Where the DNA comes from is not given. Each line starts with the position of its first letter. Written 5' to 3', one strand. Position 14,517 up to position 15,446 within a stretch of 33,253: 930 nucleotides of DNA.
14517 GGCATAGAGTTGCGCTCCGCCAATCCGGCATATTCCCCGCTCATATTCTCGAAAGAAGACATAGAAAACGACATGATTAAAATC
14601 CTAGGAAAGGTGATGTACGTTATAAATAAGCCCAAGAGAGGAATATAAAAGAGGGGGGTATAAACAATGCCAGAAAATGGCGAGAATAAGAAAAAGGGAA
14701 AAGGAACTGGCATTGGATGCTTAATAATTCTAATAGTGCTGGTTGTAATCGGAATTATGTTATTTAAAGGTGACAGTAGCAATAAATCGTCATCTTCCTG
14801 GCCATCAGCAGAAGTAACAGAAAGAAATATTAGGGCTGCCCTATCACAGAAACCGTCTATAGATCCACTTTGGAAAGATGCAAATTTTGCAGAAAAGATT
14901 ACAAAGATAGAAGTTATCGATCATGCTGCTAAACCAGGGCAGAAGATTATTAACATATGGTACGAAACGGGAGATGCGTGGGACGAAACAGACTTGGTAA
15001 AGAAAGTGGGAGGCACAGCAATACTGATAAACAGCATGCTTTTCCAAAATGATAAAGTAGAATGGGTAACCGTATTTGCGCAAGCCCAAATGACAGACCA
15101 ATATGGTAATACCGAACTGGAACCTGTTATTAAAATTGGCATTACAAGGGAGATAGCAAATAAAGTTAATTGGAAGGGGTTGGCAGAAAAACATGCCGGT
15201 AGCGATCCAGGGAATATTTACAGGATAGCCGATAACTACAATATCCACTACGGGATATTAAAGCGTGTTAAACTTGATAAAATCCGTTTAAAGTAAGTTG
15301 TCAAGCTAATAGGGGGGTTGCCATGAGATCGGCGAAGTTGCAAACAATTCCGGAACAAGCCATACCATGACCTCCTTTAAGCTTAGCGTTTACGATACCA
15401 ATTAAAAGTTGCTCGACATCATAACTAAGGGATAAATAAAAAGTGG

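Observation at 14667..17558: Four-gene envelope-targeted cassette between repressor and integrase: candidate undescribed superinfection-exclusion, defence or lysogenic-conversion module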

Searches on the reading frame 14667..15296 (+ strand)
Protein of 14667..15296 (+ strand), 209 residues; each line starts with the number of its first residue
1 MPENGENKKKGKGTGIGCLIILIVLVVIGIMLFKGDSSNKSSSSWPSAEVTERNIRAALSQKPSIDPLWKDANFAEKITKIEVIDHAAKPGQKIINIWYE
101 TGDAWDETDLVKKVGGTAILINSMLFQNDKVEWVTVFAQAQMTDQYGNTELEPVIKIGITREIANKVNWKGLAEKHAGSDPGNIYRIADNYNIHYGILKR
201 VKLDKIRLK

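Call 3: search_protein_families(library=pfam, proteins=[window:14667-15296:+], max_evalue=0.1)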
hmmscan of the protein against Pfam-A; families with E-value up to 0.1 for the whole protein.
window:14667-15296:+ (209 aa): 0 families

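Call 4: search_protein_families(library=padloc, proteins=[window:14667-15296:+], max_evalue=0.1)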
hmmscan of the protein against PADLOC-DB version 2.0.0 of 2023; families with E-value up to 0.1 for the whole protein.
window:14667-15296:+ (209 aa): 0 families

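Call 5: search_protein_families(library=phrogs, proteins=[window:14667-15296:+], max_evalue=0.1)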
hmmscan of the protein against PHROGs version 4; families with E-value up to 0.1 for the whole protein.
window:14667-15296:+ (209 aa): 2 families
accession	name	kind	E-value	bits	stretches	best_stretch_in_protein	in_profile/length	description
phrog_8263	-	unknown function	8.6e-07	30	1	24-175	11-179/197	-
phrog_25219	-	unknown function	0.0013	19.6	1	70-169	22-125/179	-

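Call 6: search_protein_families(library=ncbifam, proteins=[window:14667-15296:+], max_evalue=0.1)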
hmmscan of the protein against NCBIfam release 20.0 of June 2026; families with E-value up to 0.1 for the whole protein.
window:14667-15296:+ (209 aa): 0 families

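Call 13: find_encoding_contigs(protein=window:14667-15296:+, flank=10000, max_places=10)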
Protein window:14667-15296:+ (209 aa): 19 contigs read that carry it; 10 places shown.
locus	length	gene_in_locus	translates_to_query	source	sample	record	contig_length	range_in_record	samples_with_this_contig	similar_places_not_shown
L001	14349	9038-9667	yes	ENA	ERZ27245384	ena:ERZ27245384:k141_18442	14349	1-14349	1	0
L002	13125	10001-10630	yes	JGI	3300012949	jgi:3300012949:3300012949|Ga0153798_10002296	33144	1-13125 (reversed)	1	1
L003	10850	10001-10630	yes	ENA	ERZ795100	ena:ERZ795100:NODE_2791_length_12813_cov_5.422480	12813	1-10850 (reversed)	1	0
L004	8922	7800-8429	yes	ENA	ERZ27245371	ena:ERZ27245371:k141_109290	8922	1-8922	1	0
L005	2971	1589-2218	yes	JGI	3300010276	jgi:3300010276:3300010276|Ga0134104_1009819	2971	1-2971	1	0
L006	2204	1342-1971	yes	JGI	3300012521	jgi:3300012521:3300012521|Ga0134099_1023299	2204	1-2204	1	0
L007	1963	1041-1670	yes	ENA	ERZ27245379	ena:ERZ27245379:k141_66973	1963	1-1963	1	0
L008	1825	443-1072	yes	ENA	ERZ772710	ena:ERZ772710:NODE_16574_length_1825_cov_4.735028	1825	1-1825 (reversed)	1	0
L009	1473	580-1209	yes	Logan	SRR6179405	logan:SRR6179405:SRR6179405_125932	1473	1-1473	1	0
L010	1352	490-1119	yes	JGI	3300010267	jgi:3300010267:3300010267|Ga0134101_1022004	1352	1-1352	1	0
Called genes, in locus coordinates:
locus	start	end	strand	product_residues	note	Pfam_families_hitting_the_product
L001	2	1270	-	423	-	?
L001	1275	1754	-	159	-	PF05119:Terminase_4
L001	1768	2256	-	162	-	PF01844:HNH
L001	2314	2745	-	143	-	PF05263:DUF722 (weak)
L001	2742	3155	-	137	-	PF24608:PDDEXK_15 (weak)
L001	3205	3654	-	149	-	-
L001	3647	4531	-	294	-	PF01695:IstB_IS21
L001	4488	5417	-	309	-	PF09681:Phage_rep_org_N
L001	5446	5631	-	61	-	-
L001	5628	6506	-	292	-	-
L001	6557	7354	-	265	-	PF12684:DUF3799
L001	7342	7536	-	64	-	PF05930:Phage_AlpA, PF12728:HTH_17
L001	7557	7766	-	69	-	-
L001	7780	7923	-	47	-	-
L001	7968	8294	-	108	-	PF12844:HTH_19, PF13560:HTH_31, PF01381:HTH_3, PF13443:HTH_26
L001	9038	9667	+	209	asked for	-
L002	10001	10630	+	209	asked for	-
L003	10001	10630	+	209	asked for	-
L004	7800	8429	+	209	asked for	-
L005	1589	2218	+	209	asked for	-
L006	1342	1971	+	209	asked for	-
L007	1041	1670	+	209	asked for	-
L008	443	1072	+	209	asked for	-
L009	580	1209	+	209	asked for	-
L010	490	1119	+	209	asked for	-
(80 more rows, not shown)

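Call 15: find_homologous_proteins(query=window:14667-15296:+, max_evalue=0.001)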
Query window:14667-15296:+ (209 aa): 19 proteins with E <= 0.001 among 153 candidates.
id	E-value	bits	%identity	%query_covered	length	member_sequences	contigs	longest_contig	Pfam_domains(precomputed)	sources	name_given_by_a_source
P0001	1.4e-134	464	100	100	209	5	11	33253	-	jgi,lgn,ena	-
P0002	5.3e-101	355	90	81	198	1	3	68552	-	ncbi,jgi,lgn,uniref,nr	ncbi:hypothetical protein [Acetomicrobium sp. S15 = DSM 107314]|uniref:hypothetical protein n=1 Tax=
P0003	1.1e-99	350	89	81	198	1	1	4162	-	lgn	-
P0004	4.3e-98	345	79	90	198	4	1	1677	-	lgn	-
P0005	1.9e-97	343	80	90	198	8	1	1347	-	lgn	-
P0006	9.3e-96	337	79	92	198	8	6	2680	-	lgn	-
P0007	3.0e-95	336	86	81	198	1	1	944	-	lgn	-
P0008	3.8e-92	326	76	92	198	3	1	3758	-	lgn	-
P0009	8.9e-92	324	75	93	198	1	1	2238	-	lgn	-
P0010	1.6e-89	317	82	81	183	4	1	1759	-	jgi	jgi:hypothetical protein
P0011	4.6e-65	237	50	100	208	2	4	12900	-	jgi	-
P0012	5.6e-65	237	52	100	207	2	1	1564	-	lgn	-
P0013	3.4e-61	225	50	97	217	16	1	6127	-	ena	-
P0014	1.4e-55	206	49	91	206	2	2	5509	-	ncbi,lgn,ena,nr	ncbi:MAG TPA: hypothetical protein EYP19_03845 [Desulfobacterales bacterium]|nr:hypothetical protein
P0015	2.6e-53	199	54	81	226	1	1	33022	-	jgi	-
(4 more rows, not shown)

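Call 16: find_encoding_contigs(protein=P0002, flank=10000, max_places=3)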
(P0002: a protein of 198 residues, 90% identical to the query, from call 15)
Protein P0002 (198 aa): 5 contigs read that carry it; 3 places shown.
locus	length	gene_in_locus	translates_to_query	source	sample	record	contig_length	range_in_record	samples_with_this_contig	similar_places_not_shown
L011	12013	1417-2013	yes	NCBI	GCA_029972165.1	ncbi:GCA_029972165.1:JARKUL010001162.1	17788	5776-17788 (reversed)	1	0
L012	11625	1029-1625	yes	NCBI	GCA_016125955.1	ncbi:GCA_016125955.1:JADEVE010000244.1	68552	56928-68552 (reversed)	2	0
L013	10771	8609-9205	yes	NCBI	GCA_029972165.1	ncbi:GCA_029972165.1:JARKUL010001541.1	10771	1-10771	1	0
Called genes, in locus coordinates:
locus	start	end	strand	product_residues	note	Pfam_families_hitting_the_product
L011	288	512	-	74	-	PF13560:HTH_31, PF12844:HTH_19, PF01381:HTH_3, PF13443:HTH_26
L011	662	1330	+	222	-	PF01381:HTH_3, PF12844:HTH_19, PF13443:HTH_26, PF13560:HTH_31, PF00717:Peptidase_S24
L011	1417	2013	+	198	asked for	-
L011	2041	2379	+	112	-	-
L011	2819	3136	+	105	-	-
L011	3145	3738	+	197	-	PF05534:HicB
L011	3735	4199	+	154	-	-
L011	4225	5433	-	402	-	PF13356:Arm-DNA-bind_3, PF22022:Phage_int_M, PF00589:Phage_integrase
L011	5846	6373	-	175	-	PF11351:GTA_holin_3TM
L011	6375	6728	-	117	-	-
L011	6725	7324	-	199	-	PF05838:Glyco_hydro_108, PF09374:PG_binding_3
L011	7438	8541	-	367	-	PF00078:RVT_1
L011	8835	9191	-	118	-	PF05635:23S_rRNA_IVP (faint), PF22296:bAvd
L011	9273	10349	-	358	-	PF03781:FGE-sulfatase (weak)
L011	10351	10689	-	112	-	-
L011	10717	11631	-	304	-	-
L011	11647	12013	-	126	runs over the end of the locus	-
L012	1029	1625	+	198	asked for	-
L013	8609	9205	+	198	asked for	-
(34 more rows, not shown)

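Call 17: find_encoding_contigs(protein=P0015, flank=10000, max_places=3)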
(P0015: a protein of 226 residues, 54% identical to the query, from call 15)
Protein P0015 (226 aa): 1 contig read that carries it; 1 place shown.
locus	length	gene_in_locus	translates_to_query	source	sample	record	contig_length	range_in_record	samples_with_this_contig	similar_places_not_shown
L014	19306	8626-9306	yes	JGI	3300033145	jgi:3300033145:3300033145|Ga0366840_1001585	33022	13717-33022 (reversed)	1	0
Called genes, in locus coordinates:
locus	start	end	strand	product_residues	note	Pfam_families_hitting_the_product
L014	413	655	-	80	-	-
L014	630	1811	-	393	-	-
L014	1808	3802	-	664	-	PF13588:HSDR_N_2, PF02384:N6_Mtase, PF01170:UPF0020, PF07669:Eco57I (weak)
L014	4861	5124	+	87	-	PF12844:HTH_19, PF01381:HTH_3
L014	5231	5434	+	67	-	-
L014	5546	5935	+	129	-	-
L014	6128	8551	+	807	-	-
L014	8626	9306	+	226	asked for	-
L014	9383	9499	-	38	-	PF01381:HTH_3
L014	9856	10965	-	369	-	PF14659:Phage_int_SAM_3, PF00589:Phage_integrase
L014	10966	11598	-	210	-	PF01381:HTH_3, PF00717:Peptidase_S24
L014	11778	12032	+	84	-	PF13443:HTH_26 (weak)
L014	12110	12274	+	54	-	-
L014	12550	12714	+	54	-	-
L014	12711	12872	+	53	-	PF21847:DUF6906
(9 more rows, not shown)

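Call 18: find_encoding_contigs(protein=P0011, flank=10000, max_places=4)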
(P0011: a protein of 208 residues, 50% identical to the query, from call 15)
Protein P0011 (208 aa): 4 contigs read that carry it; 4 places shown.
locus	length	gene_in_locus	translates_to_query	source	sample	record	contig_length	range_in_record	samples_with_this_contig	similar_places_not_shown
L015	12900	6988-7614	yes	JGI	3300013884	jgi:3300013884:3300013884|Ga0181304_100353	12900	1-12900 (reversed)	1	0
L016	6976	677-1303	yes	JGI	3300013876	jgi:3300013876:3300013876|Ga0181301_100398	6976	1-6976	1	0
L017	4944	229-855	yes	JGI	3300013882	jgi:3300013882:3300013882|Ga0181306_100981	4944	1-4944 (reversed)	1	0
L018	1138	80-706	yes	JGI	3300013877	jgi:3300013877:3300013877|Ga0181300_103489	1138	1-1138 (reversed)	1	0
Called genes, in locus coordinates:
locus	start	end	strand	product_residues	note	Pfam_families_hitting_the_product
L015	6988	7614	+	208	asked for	-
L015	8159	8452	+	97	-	PF03551:PadR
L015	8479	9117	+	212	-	PF02463:SMC_N (faint), PF13175:AAA_15 (weak), PF13476:AAA_23 (faint), PF00005:ABC_tran, PF13304:AAA_21 (faint), PF13401:AAA_22 (weak)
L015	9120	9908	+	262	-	PF03649:UPF0014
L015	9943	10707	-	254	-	PF04069:OpuAC (weak), PF12974:Phosphonate-bd, PF09084:NMT1, PF13531:SBP_bac_11 (weak)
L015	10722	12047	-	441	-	PF00015:MCPsignal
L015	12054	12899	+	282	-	?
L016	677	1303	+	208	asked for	-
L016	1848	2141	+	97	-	PF03551:PadR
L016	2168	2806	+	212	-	PF02463:SMC_N (faint), PF13175:AAA_15 (weak), PF13476:AAA_23 (faint), PF00005:ABC_tran, PF13304:AAA_21 (faint), PF13401:AAA_22 (weak)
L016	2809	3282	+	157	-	PF03649:UPF0014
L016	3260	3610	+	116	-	PF03649:UPF0014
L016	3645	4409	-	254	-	PF04069:OpuAC (weak), PF12974:Phosphonate-bd, PF09084:NMT1, PF13531:SBP_bac_11 (weak)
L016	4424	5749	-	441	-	PF00015:MCPsignal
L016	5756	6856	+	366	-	PF01321:Creatinase_N, PF00557:Peptidase_M24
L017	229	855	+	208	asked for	-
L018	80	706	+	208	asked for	-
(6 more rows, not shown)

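Call 26: search_solved_structures(query=A1, max_evalue=10)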
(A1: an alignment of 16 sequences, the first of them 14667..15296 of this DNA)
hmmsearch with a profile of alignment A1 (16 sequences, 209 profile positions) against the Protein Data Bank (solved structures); distinct sequences matched with E-value up to 10: 0.

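Call 32: predict_structure(alignment_id=A1)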
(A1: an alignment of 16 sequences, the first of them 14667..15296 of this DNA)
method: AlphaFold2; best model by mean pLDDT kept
length: 209 residues; sequences in the alignment: 16
mean_pLDDT: 77.3   pTM: 0.70
mean pLDDT of the five models: 77.3, 76.3, 76.1, 75.9, 75.1
residues with pLDDT >= 90: 85; 70-90: 60; 50-70: 28; < 50: 36
segments of 3 or more residues with pLDDT < 50: 1-15, 29-42, 205-209
pLDDT, mean of each block of 10 residues (from residue 1): 38 47 53 38 79 95 86 91 96 97 81 91 96 96 83 93 93 75 78 67 47
secondary structure, 60 per line:
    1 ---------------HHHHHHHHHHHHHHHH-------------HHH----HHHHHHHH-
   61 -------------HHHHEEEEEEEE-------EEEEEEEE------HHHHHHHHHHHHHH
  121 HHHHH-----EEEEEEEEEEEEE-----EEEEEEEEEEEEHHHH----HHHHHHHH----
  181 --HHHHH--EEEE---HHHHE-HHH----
elements in order: H16-31 H52-59 H74-77 E78-85 E93-100 H107-125 E131-143 E149-160 H161-164 H169-176 H183-187 E190-193 H197-200

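Call 35: fold_search(model_id=the predicted structure, library=pdb)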
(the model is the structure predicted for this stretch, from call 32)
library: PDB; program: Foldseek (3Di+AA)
matches with E <= 10: 855; with E <= 0.001: 0
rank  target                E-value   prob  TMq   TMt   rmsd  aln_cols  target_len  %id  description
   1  9r2v_B                5.3e-03  0.99  0.27  0.36   5.6        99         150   18  De novo designed M16 protein fold (released 2025-05-14)
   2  2qb6_A                4.0e-02  0.54  0.24  0.14  11.8       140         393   11  Saccharomyces cerevisiae cytosolic exopolyphosphatase, sulfate complex (released 2007-12-11)
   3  4lg3_C                5.8e-02  0.82  0.28  0.32   7.4       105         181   13  Crystal structure of a DUF487 family protein (DESPIG_00776) from Desulfovibrio piger ATCC 29098 at 2.49 A resolution (released 2013-08-21)
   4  5cs4_B                5.8e-02  0.12  0.16  0.10  17.5       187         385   11  Crystal structure of domains AC3-AC5 of yeast acetyl-CoA carboxylase (released 2015-10-28)
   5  4lg3_A                8.0e-02  0.82  0.27  0.31   6.9        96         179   12  Crystal structure of a DUF487 family protein (DESPIG_00776) from Desulfovibrio piger ATCC 29098 at 2.49 A resolution (released 2013-08-21)
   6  1k23_C                8.5e-02  0.60  0.25  0.18  17.4       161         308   12  Inorganic Pyrophosphatase (Family II) from Bacillus subtilis (released 2001-10-31)
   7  8xmj_B                1.3e-01  0.54  0.24  0.17  14.3       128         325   14  Cryo-EM structure of human ZnT1 WT, in the presence of zinc, determined in heterogeneous conformations- one subunit in (released 2024-10-30)
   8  6gef_B                1.3e-01  0.23  0.18  0.11   7.3        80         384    9  X-ray structure of the Yersinia pseudotuberculosis ATPase DotB (released 2018-05-30)
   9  2qb6_B                1.4e-01  0.38  0.24  0.15  18.5       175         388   10  Saccharomyces cerevisiae cytosolic exopolyphosphatase, sulfate complex (released 2007-12-11)
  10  4u5y_D                1.5e-01  0.10  0.17  0.26  13.1       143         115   17  Crystal Structure of the complex between the GNAT domain of S. lividans PAT and the acetyl-CoA synthetase C-terminal d (released 2014-11-19)
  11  4epl                  1.6e-01  0.10  0.16  0.08  15.0       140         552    6  Crystal Structure of Arabidopsis thaliana GH3.11 (JAR1) in Complex with JA-Ile (released 2012-06-20)
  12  1k23_A                1.7e-01  0.69  0.25  0.18   5.1        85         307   10  Inorganic Pyrophosphatase (Family II) from Bacillus subtilis (released 2001-10-31)
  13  9jdi_C                1.7e-01  0.66  0.28  0.34   5.9       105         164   12  Crystal structure of the type VI secretion system effector-immunity complex BtpeA CTD-BtpiA from Bacteroides fragilis. (released 2025-09-03)
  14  8xma_A                1.7e-01  0.66  0.27  0.20  14.7       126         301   13  Cryo-EM structure of human ZnT1 WT, in the presence of zinc, determined in an outward-facing conformation (released 2024-10-30)
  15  9jkp                  1.8e-01  0.30  0.28  0.21  10.2       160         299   10  Crystal structure of the Staphylococcus aureus GTPase Era in complex with GDP (released 2024-12-18)
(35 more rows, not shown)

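Call 46: find_related_loci(query=A1, collection=viral_contigs, flank=5000)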
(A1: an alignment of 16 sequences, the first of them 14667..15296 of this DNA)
Query A1 (209 aa) in viral_contigs; peptide patterns used: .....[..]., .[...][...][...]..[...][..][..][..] (x = any residue, [..] = any of these).
213 stretches matched a pattern; 7 encode a relative of the query (tblastn E <= 1e-3); 7 distinct loci.
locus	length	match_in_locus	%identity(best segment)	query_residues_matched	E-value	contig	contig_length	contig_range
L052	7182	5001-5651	53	6-209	2e-70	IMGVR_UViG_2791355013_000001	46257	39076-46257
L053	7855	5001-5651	54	6-209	5e-70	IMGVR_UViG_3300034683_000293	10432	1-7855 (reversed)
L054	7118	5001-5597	51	7-208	2e-61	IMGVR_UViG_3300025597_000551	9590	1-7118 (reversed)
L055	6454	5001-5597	50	7-208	2e-60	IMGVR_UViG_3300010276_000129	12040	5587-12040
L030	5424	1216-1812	51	7-208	3e-60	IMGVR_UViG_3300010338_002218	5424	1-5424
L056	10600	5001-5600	49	7-209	5e-59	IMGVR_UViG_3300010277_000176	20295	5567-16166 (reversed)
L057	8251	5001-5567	48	19-208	2e-58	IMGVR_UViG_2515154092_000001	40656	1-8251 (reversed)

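Call 51: fold_search(model_id=the predicted structure, library=viral)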
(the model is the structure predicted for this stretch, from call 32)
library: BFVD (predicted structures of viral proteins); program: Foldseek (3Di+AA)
matches with E <= 10: 589; with E <= 0.001: 1
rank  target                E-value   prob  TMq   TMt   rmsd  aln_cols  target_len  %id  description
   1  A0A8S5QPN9            9.0e-08  1.00  0.50  0.43  24.9       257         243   14  Uncharacterized protein [Siphoviridae sp. ct8LX107]
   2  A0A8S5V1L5            8.8e-03  0.98  0.42  0.50  15.0       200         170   14  Lipoprotein [Myoviridae sp. ctJ2i1]
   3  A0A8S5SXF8            1.9e-02  0.18  0.20  0.17  22.2       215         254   12  Exodeoxyribonuclease 8 [Siphoviridae sp. ctAkS7]
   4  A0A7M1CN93            2.1e-02  0.44  0.21  0.13  10.1       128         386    9  (no name in the UniProt tables at hand)
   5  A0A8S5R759            2.3e-02  0.51  0.27  0.33  10.6       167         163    7  Uncharacterized protein [virus sp. ctVE78]
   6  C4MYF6                2.6e-02  0.13  0.15  0.14  15.7       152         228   13  Outer capsid protein VP2 (Fragment) [Epizootic hemorrhagic disease virus]
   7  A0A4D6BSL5            3.1e-02  0.25  0.20  0.16  21.1       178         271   16  (no name in the UniProt tables at hand)
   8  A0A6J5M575            5.4e-02  0.20  0.21  0.18  17.6       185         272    9  PD-(D/E)XK nuclease superfamily [uncultured Caudovirales phage]
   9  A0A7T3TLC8            5.8e-02  0.15  0.20  0.15  10.2       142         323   10  (no name in the UniProt tables at hand)
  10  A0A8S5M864            7.4e-02  0.18  0.17  0.20  14.4       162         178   11  Tail protein [Siphoviridae sp. ctrgt10]
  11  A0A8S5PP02            9.0e-02  0.23  0.20  0.08   8.0       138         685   15  Uncharacterized protein [Myoviridae sp. ctwwN25]
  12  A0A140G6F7            9.0e-02  0.14  0.22  0.14  19.1       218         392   13  RecB-like exonuclease [Arthrobacter phage KellEzio]
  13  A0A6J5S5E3            9.5e-02  0.16  0.22  0.15  15.0       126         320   11  PD-(D/E)XK nuclease superfamily [uncultured Caudovirales phage]
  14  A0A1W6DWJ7            1.1e-01  0.33  0.24  0.16   8.2       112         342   13  (no name in the UniProt tables at hand)
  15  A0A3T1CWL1            1.1e-01  0.16  0.23  0.14  20.8       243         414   12  YqaJ viral recombinase [Acanthamoeba castellanii medusavirus J1]
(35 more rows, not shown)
